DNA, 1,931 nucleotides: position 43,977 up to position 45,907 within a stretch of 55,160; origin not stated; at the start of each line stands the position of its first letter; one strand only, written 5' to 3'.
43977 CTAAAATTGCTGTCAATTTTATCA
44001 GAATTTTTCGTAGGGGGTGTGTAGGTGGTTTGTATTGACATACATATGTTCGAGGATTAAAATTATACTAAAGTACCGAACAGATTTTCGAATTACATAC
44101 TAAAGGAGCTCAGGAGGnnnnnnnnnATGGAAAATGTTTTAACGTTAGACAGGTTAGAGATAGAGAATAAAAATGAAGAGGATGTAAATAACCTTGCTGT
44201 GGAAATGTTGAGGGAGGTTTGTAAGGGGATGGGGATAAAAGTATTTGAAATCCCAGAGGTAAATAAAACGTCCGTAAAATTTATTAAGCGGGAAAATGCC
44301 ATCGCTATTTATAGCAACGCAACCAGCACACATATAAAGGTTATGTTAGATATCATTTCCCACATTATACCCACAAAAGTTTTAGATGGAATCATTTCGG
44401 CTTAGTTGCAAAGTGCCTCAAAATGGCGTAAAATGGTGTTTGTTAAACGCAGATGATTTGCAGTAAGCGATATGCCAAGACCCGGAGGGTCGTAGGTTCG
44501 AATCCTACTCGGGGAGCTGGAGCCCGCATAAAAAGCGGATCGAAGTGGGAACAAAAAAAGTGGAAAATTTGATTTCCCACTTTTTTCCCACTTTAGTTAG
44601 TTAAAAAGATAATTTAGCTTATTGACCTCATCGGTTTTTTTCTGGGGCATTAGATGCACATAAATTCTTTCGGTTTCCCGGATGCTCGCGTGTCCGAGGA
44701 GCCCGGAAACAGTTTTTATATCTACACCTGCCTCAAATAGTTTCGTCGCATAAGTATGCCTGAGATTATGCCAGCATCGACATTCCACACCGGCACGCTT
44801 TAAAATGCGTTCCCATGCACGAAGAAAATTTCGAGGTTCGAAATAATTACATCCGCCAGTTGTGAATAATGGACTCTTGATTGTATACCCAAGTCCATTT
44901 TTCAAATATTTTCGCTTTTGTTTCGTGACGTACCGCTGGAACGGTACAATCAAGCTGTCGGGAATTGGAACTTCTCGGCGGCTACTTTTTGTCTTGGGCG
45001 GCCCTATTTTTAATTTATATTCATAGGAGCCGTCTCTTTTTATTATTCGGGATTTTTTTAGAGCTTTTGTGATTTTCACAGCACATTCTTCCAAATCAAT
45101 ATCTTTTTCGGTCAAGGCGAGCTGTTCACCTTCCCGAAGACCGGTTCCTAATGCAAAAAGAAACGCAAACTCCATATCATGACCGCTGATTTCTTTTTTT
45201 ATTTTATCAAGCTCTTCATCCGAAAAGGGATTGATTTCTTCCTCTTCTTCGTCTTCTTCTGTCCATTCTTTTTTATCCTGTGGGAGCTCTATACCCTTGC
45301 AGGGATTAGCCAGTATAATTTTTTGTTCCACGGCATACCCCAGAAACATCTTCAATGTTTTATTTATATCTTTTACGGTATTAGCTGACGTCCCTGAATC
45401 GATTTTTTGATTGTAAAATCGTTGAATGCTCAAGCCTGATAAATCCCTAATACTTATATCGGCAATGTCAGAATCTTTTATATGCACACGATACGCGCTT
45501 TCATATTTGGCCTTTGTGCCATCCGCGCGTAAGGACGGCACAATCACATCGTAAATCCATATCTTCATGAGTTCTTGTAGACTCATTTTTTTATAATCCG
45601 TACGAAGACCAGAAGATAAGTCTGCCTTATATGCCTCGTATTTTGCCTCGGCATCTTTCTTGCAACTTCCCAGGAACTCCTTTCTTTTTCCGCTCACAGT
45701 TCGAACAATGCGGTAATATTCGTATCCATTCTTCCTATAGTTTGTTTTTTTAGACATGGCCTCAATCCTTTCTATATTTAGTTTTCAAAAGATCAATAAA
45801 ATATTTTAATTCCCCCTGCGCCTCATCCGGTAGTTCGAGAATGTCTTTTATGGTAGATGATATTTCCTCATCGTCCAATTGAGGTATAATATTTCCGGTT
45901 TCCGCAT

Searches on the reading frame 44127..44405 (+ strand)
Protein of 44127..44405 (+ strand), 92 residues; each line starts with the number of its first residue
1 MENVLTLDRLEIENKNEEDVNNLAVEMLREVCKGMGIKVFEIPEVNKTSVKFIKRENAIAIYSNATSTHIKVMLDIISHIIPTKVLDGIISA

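Call 11: search_protein_families(library=pfam, proteins=[window:44127-44405:+], max_evalue=0.01)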
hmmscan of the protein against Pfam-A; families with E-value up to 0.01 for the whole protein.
window:44127-44405:+ (92 aa): 1 family
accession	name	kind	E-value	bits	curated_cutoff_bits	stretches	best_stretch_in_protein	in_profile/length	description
PF09987.14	DUF2226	-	0.0021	18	22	1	16-75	66-125/252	Uncharacterized protein conserved in archaea (DUF2226)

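Call 12: find_homologous_proteins(query=window:44127-44402:+, max_evalue=0.001)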
Query window:44127-44402:+ (92 aa): 4 proteins with E <= 0.001 among 4 candidates.
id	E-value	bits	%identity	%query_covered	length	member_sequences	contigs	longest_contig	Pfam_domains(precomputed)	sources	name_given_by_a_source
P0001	3.0e-50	185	100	100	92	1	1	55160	-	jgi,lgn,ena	-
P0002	3.0e-45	169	90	100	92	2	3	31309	-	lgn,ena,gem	-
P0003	2.8e-15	74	54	86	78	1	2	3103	-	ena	-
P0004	4.8e-9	54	48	82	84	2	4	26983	-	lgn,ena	-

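Call 14: find_encoding_contigs(protein=P0002, flank=6000, max_places=6)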
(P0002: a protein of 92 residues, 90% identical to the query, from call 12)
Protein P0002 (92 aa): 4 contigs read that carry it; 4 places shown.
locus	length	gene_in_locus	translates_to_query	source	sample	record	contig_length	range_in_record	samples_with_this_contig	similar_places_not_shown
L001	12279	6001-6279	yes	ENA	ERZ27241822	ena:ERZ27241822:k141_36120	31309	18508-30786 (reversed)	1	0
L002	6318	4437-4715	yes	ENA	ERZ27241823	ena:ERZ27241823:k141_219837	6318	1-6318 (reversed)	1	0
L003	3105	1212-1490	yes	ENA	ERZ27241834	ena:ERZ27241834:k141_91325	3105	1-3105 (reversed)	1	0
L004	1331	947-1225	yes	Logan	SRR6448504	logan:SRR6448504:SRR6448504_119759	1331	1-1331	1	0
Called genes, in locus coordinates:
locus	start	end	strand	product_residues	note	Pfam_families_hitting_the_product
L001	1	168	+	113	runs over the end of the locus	-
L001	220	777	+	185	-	-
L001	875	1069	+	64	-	-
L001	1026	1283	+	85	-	-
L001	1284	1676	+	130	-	-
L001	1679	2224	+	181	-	-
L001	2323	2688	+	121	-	PF27000:PH_gly_zipper (weak)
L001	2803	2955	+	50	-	-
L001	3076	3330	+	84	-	-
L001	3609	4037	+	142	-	-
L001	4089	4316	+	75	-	-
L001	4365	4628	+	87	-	-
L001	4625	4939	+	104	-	-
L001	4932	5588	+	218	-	PF24906:Zf_WRKY19 (faint), PF19067:DUF5763 (faint)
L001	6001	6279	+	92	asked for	-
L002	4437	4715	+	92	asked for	-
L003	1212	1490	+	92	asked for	-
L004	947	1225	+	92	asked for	-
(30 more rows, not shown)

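Call 15: find_encoding_contigs(protein=P0004, flank=6000, max_places=6)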
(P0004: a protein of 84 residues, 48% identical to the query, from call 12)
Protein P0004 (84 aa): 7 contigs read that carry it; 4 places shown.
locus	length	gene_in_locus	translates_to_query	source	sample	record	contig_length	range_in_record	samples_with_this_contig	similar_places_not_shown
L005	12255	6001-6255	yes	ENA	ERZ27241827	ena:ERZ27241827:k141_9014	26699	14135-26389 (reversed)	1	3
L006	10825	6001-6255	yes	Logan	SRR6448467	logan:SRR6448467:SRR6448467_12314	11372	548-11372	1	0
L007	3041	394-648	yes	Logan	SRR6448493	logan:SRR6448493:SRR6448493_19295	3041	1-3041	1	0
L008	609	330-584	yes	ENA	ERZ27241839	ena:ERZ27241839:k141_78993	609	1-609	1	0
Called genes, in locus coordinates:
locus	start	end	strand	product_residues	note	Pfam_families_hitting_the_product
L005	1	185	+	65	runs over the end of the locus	-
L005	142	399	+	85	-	-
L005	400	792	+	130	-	-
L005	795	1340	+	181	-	-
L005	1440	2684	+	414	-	PF07833:Cu_amine_oxidN1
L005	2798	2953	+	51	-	PF21983:NikA-like (weak)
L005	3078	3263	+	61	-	-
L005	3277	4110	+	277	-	PF08346:AntA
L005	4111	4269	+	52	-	-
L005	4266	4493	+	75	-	-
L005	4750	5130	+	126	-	-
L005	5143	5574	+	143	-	-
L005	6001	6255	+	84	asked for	-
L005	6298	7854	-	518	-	PF00239:Resolvase, PF07508:Recombinase, PF13408:Zn_ribbon_recom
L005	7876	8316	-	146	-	PF13560:HTH_31 (weak), PF01381:HTH_3, PF12844:HTH_19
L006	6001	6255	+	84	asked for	-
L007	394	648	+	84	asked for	-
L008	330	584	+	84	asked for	-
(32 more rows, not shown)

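Call 16: find_encoding_contigs(protein=P0003, flank=6000, max_places=6)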
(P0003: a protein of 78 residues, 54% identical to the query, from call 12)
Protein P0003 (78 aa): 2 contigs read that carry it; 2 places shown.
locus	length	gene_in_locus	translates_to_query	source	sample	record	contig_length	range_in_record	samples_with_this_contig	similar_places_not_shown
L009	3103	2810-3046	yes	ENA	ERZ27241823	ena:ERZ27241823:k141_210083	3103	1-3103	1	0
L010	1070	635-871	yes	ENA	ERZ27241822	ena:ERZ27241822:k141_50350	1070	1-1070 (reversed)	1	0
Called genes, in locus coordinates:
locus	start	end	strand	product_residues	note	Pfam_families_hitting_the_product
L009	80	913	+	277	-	PF08346:AntA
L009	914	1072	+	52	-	-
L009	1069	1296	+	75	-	-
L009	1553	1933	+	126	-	-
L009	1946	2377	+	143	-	-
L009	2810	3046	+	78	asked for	-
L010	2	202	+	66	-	?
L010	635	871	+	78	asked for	-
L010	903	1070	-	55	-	?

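Call 46: search_protein_families(library=phrogs, proteins=[window:44127-44405:+, P0003, P0004], max_evalue=0.01)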
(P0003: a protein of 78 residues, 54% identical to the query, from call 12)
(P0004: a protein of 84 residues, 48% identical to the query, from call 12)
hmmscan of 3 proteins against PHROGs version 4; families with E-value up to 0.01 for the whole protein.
window:44127-44405:+ (92 aa): 0 families

P0003 (78 aa): 0 families

P0004 (84 aa): 0 families

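Call 48: predict_structure(alignment_id=A2)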
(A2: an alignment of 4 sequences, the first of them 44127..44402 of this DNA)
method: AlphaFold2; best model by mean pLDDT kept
length: 92 residues; sequences in the alignment: 4
mean_pLDDT: 70.0   pTM: 0.55
mean pLDDT of the five models: 70.0, 69.9, 68.6, 66.1, 63.6
residues with pLDDT >= 90: 0; 70-90: 59; 50-70: 13; < 50: 20
segments of 3 or more residues with pLDDT < 50: 1-10, 83-92
pLDDT, mean of each block of 10 residues (from residue 1): 45 65 84 84 71 83 82 79 45 33
secondary structure, 60 per line:
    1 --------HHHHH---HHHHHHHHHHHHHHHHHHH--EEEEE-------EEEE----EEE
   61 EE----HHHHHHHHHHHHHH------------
elements in order: H9-13 H17-35 E38-42 E50-53 E58-62 H67-80

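Call 50: fold_search(model_id=the predicted structure, library=pdb)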
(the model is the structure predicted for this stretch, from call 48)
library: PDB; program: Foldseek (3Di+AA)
matches with E <= 10: 212; with E <= 0.001: 0
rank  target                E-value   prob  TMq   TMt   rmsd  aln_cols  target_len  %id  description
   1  4qhi_D                1.2e-01  0.72  0.36  0.32   4.6        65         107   15  Crystal structure of Methanocaldococcus jannaschii selecase mutant R36W (released 2014-07-16)
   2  4qhi_C                1.7e-01  0.57  0.35  0.31   5.5        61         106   18  Crystal structure of Methanocaldococcus jannaschii selecase mutant R36W (released 2014-07-16)
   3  4qhi_B                2.4e-01  0.51  0.34  0.30   5.6        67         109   18  Crystal structure of Methanocaldococcus jannaschii selecase mutant R36W (released 2014-07-16)
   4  8sln_A                2.4e-01  0.47  0.39  0.17   9.4        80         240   15  Crystal structure of Deinococcus geothermalis PprI complexed with ssDNA (released 2024-03-13)
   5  6j6x_A                2.7e-01  0.15  0.22  0.10  10.0        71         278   15  Crystal structure of apo GGTaseIII (released 2020-01-22)
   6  6j74_A                2.9e-01  0.20  0.25  0.11   9.6        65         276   15  Complex of GGTaseIII and full-length Ykt6 (released 2020-01-22)
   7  4qhj_A                3.3e-01  0.33  0.32  0.28   5.8        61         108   15  Crystal structure of Methanocaldococcus jannaschii selecase mutant I100F+H107F (released 2014-07-16)
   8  6cyy_A                3.6e-01  0.23  0.35  0.14   7.4        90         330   14  Mycobacterium tuberculosis transcriptional regulator (released 2019-04-17)
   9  3dti                  3.8e-01  0.35  0.37  0.16   9.6        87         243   16  Crystal structure of the IRRE protein, a central regulator of DNA damage repair in deinococcaceae (released 2009-02-10)
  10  6o60_A                3.8e-01  0.16  0.24  0.10   9.4        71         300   15  Crystal structure of GGTase3-FBXL2-SKP1 complex (released 2019-06-26)
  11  6d2s                  5.0e-01  0.25  0.37  0.16   7.4        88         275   15  Mycobacterium tuberculosis transcriptional regulator (released 2019-04-17)
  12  6j7x_A                5.0e-01  0.18  0.23  0.10   5.7        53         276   17  Complex of GGTaseIII, farnesyl-Ykt6, and GGPP (released 2020-01-22)
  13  4jix_A                5.8e-01  0.23  0.31  0.27   4.3        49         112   18  Crystal structure of the metallopeptidase zymogen of Methanocaldococcus jannaschii jannalysin (released 2013-06-12)
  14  4jix_B                5.8e-01  0.20  0.27  0.25   6.3        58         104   10  Crystal structure of the metallopeptidase zymogen of Methanocaldococcus jannaschii jannalysin (released 2013-06-12)
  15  6cyj_A                6.2e-01  0.21  0.37  0.14   7.5        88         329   15  Mycobacterium tuberculosis transcriptional regulator (released 2019-04-17)
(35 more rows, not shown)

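Call 54: fold_search(model_id=the predicted structure, library=viral)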
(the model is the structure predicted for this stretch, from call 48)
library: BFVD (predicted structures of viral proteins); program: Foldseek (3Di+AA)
matches with E <= 10: 487; with E <= 0.001: 0
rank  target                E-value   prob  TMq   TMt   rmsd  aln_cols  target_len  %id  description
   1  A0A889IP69            8.1e-03  1.00  0.49  0.36   4.7        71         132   15  (no name in the UniProt tables at hand)
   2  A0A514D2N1            3.8e-02  0.96  0.40  0.48   3.3        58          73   14  (no name in the UniProt tables at hand)
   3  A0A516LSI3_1          4.1e-02  0.97  0.49  0.05   3.9        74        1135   20  (no name in the UniProt tables at hand)
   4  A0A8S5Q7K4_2          5.4e-02  0.89  0.44  0.04  10.3        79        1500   19  Large polyvalent protein-associated domain-containing protein [Podoviridae sp. ctJaJ36]
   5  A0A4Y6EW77            7.1e-02  0.97  0.42  0.46   2.5        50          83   16  Peptidase [Corynebacterium phage Dina]
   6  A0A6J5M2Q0            7.1e-02  0.91  0.44  0.24   7.0        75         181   11  IrrE N-terminal-like domain-containing protein [uncultured Caudovirales phage]
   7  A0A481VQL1            7.1e-02  0.69  0.34  0.19   4.6        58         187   12  (no name in the UniProt tables at hand)
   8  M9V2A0                7.6e-02  0.57  0.35  0.37   6.9        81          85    9  SprT zinc metallopeptidase [Escherichia phage Lw1]
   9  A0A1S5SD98            8.1e-02  0.98  0.44  0.56   2.8        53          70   15  IrrE N-terminal-like domain-containing protein [Streptococcus phage IPP48]
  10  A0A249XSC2            8.7e-02  0.33  0.30  0.18  13.6        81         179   14  Uncharacterized protein [Mycobacterium phage Phabba]
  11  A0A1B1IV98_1          1.1e-01  0.66  0.39  0.07   6.1        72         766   11  (no name in the UniProt tables at hand)
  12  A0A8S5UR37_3          1.1e-01  0.47  0.30  0.03   6.3        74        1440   14  Uncharacterized protein [Podoviridae sp. ctQyH19]
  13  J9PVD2                1.3e-01  0.63  0.30  0.23   5.4        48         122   10  Uncharacterized protein [Bacillus phage BCD7]
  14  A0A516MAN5            1.3e-01  0.44  0.32  0.13   6.1        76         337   14  (no name in the UniProt tables at hand)
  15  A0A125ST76            1.4e-01  0.47  0.34  0.19   8.2        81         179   15  (no name in the UniProt tables at hand)
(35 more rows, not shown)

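Call 75: search_protein_representatives(alignment_id=A2)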
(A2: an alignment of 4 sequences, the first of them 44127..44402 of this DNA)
Query: 4 sequences, 84 profile positions. Proteins with E-value up to 0.001 (for the whole library): 5; up to 1e-10: 1; up to 1e-30: 1. The best 5 are listed.
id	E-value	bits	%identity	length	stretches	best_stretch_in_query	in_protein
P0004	1.1e-38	147.2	-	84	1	1-84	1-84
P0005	1.4e-10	57.2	-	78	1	24-79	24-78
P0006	2.6e-09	53.1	-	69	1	1-27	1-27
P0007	1.4e-06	44.4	-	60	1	28-79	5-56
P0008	4.5e-04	36.4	-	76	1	24-74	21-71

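Call 77: find_encoding_contigs(protein=P0006, flank=5000, max_places=4)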
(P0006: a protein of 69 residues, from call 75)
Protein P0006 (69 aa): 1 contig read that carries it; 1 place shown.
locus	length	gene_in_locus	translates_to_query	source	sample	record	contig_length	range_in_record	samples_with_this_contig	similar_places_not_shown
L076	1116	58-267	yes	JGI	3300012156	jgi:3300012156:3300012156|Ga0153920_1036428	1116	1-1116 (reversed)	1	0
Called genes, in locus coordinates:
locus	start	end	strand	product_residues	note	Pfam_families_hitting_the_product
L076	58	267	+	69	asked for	-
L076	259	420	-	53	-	-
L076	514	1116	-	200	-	?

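Call 78: find_encoding_contigs(protein=P0008, flank=5000, max_places=4)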
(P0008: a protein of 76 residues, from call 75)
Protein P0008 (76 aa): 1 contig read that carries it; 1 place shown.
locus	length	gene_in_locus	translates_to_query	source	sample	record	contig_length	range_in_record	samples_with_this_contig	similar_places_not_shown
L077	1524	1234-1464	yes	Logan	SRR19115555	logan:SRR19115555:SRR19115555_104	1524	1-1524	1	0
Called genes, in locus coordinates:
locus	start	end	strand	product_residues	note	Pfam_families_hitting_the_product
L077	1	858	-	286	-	?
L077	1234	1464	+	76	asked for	-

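Call 79: find_encoding_contigs(protein=P0005, flank=5000, max_places=4)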
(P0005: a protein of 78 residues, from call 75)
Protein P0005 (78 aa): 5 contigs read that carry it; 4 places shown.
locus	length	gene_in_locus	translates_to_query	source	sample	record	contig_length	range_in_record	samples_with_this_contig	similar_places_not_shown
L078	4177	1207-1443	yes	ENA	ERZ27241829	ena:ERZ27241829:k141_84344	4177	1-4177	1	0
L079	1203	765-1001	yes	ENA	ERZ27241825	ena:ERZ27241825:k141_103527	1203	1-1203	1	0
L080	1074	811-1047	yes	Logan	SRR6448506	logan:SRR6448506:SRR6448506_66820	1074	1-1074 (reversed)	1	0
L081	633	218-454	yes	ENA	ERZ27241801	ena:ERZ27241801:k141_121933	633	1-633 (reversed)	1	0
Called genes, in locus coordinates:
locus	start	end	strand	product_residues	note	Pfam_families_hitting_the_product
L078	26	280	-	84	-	-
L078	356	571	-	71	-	-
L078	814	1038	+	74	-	-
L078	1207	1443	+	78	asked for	-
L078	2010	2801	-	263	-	PF01817:CM_2, PF01202:SKI, PF13238:AAA_18 (weak)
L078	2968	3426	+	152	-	PF13027:DUF3888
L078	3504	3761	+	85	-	PF12675:DUF3795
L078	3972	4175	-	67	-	?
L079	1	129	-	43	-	?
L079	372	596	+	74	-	-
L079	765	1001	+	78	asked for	-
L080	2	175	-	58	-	?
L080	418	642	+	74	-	-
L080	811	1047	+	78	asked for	-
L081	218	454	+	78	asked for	-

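Call 80: find_encoding_contigs(protein=P0007, flank=5000, max_places=4)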
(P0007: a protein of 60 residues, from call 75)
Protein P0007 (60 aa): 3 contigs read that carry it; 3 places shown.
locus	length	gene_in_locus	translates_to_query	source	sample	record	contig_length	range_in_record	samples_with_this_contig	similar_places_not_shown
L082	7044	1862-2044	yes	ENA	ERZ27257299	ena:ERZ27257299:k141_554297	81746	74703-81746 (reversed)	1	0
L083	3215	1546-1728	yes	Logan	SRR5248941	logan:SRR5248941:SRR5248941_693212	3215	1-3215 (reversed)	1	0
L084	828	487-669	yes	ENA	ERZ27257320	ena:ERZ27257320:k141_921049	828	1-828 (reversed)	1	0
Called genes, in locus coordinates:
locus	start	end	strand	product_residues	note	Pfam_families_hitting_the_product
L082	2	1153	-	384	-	?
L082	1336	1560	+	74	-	PF13560:HTH_31 (weak), PF12844:HTH_19, PF01381:HTH_3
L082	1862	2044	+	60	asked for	-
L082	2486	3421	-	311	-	PF01116:F_bP_aldolase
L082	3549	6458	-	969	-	PF00246:Peptidase_M14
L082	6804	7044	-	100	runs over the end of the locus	PF04026:SpoVG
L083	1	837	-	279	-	?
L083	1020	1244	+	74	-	PF13560:HTH_31 (weak), PF12844:HTH_19, PF01381:HTH_3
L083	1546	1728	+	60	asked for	-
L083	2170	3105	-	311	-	PF01116:F_bP_aldolase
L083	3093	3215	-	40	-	?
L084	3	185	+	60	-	?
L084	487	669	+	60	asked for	-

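Call 83: search_protein_families(library=pfam, proteins=[L082:2-1153:-, L077:1-858:-, L076:514-1116:-, L076:259-420:-, L078:814-1038:+, L078:356-571:-, L078:26-280:-, L082:1336-1560:+], max_evalue=0.01)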
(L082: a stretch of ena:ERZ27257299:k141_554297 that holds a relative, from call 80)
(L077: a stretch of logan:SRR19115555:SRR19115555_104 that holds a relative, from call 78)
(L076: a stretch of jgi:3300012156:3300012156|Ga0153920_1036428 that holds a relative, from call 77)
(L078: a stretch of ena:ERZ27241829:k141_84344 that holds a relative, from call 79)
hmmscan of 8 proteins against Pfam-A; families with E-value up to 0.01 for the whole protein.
L082:2-1153:- (384 aa): 1 family
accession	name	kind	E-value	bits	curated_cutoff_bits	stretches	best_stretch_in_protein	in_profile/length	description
PF00082.27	Peptidase_S8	-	1.1e-12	48.4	21.8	1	321-383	1-69/288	Subtilase family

L077:1-858:- (286 aa): 0 families

L076:514-1116:- (200 aa): 1 family
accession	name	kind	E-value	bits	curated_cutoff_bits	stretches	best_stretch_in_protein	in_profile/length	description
PF00589.27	Phage_integrase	-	2.8e-26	92.8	27.1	1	1-164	31-169/172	Phage integrase family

L076:259-420:- (53 aa): 0 families

L078:814-1038:+ (74 aa): 3 families
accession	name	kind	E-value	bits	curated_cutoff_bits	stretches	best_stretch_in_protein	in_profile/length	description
PF08681.18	TacA1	-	0.0004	20.8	21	1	30-63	2-35/80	Antitoxin TacA 1-like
PF07704.17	PSK_trans_fac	-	0.0021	19.4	28.3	1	39-71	11-43/82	Rv0623-like transcription factor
PF19807.5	DUF6290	-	0.0024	18.5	27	1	32-66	6-40/72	Family of unknown function (DUF6290)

L078:356-571:- (71 aa): 0 families

L078:26-280:- (84 aa): 0 families

L082:1336-1560:+ (74 aa): 6 families
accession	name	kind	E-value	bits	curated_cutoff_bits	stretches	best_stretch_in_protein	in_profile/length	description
PF01381.28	HTH_3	-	1.3e-11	44.8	23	1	7-61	1-55/55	Helix-turn-helix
PF12844.13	HTH_19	-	2e-07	31.2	30.2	1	6-61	3-58/64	Helix-turn-helix domain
PF13560.12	HTH_31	-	5.7e-07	30.2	27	1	3-57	2-57/64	Helix-turn-helix domain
PF15731.11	MqsA_antitoxin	-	8.1e-05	23.2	30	1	4-49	71-116/131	Antitoxin component of bacterial toxin-antitoxin system, MqsA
PF07022.19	Phage_CI_repr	-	0.00048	20.8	22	1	17-62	14-58/65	Bacteriophage CI repressor helix-turn-helix domain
PF20432.4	Xre-like-HTH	-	0.0063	17.2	25.8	1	7-34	15-42/63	Antitoxin Xre-like helix-turn-helix domain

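Call 92: predict_structure(alignment_id=A4)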
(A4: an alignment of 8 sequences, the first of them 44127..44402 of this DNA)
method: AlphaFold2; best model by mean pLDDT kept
length: 92 residues; sequences in the alignment: 8
mean_pLDDT: 72.2   pTM: 0.60
mean pLDDT of the five models: 72.2, 70.4, 70.2, 69.8, 68.8
residues with pLDDT >= 90: 3; 70-90: 61; 50-70: 11; < 50: 17
segments of 3 or more residues with pLDDT < 50: 1-4, 82-92
pLDDT, mean of each block of 10 residues (from residue 1): 49 65 86 86 80 85 86 81 39 30
secondary structure, 60 per line:
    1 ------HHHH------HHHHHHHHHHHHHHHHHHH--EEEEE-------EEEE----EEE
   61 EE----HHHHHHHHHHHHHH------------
elements in order: H7-10 H17-35 E38-42 E50-53 E58-62 H67-80

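Call 95: fold_search(model_id=the predicted structure, library=pdb)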
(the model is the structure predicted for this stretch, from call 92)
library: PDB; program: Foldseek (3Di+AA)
matches with E <= 10: 272; with E <= 0.001: 0
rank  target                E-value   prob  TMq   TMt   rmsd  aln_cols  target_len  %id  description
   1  4qhh                  1.0e-01  0.57  0.32  0.28   6.0        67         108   19  Crystal structure of Methanocaldococcus jannaschii tetrameric selecase (released 2014-07-16)
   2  6j6x_A                1.5e-01  0.18  0.22  0.10  10.0        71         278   15  Crystal structure of apo GGTaseIII (released 2020-01-22)
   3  8sln_A                2.2e-01  0.33  0.30  0.13   8.2        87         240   11  Crystal structure of Deinococcus geothermalis PprI complexed with ssDNA (released 2024-03-13)
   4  4qhi_C                2.3e-01  0.47  0.34  0.31   5.6        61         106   18  Crystal structure of Methanocaldococcus jannaschii selecase mutant R36W (released 2014-07-16)
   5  4qhi_D                2.7e-01  0.57  0.36  0.32   4.2        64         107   16  Crystal structure of Methanocaldococcus jannaschii selecase mutant R36W (released 2014-07-16)
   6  6j74_A                3.0e-01  0.16  0.21  0.09   9.2        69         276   16  Complex of GGTaseIII and full-length Ykt6 (released 2020-01-22)
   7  7z5g_D                3.5e-01  0.44  0.37  0.13   4.2        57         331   14  human apo MATCAP (released 2022-05-11)
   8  4qhj_A                3.5e-01  0.25  0.31  0.28   6.2        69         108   19  Crystal structure of Methanocaldococcus jannaschii selecase mutant I100F+H107F (released 2014-07-16)
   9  6j7x_A                3.7e-01  0.13  0.22  0.09  10.4        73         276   16  Complex of GGTaseIII, farnesyl-Ykt6, and GGPP (released 2020-01-22)
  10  4qhi_B                4.3e-01  0.44  0.36  0.31   4.4        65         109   15  Crystal structure of Methanocaldococcus jannaschii selecase mutant R36W (released 2014-07-16)
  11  4qhi_A                4.3e-01  0.41  0.36  0.33   4.8        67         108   15  Crystal structure of Methanocaldococcus jannaschii selecase mutant R36W (released 2014-07-16)
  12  3dti                  4.3e-01  0.33  0.35  0.15   8.8        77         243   17  Crystal structure of the IRRE protein, a central regulator of DNA damage repair in deinococcaceae (released 2009-02-10)
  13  6d2s                  5.2e-01  0.51  0.48  0.19   4.5        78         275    8  Mycobacterium tuberculosis transcriptional regulator (released 2019-04-17)
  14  6cz6_A                5.2e-01  0.44  0.46  0.16   4.5        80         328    9  Mycobacterium tuberculosis transcriptional regulator (released 2019-04-17)
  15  6cyj_A                5.6e-01  0.54  0.49  0.17   4.4        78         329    8  Mycobacterium tuberculosis transcriptional regulator (released 2019-04-17)
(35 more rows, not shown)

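Call 96: search_protein_families(library=padloc, proteins=[window:44127-44405:+], max_evalue=0.01)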
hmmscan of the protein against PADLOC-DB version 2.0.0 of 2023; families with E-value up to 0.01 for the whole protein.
window:44127-44405:+ (92 aa): 0 families

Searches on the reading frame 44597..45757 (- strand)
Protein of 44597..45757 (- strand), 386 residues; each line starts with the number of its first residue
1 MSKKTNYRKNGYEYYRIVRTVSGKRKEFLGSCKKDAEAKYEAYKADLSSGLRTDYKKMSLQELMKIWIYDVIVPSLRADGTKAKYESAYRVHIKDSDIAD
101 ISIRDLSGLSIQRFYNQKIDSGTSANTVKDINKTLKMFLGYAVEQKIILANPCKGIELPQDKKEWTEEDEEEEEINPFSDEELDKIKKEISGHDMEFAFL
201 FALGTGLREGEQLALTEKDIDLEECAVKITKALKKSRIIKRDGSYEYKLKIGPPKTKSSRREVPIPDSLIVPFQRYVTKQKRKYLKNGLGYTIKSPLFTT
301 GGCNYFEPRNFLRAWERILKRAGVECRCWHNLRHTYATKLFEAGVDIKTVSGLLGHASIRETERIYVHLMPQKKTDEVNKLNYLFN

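Call 11: search_protein_families(library=pfam, proteins=[window:44597-45757:-], max_evalue=0.01)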
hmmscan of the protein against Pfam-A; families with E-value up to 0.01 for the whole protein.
window:44597-45757:- (386 aa): 2 families
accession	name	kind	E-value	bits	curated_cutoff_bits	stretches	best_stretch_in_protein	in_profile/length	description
PF00589.27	Phage_integrase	-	1.4e-20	74.2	27.1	1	194-371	23-170/172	Phage integrase family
PF13102.12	Phage_int_SAM_5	-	0.0011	19.7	22.3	1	79-154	19-96/98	Phage integrase SAM-like domain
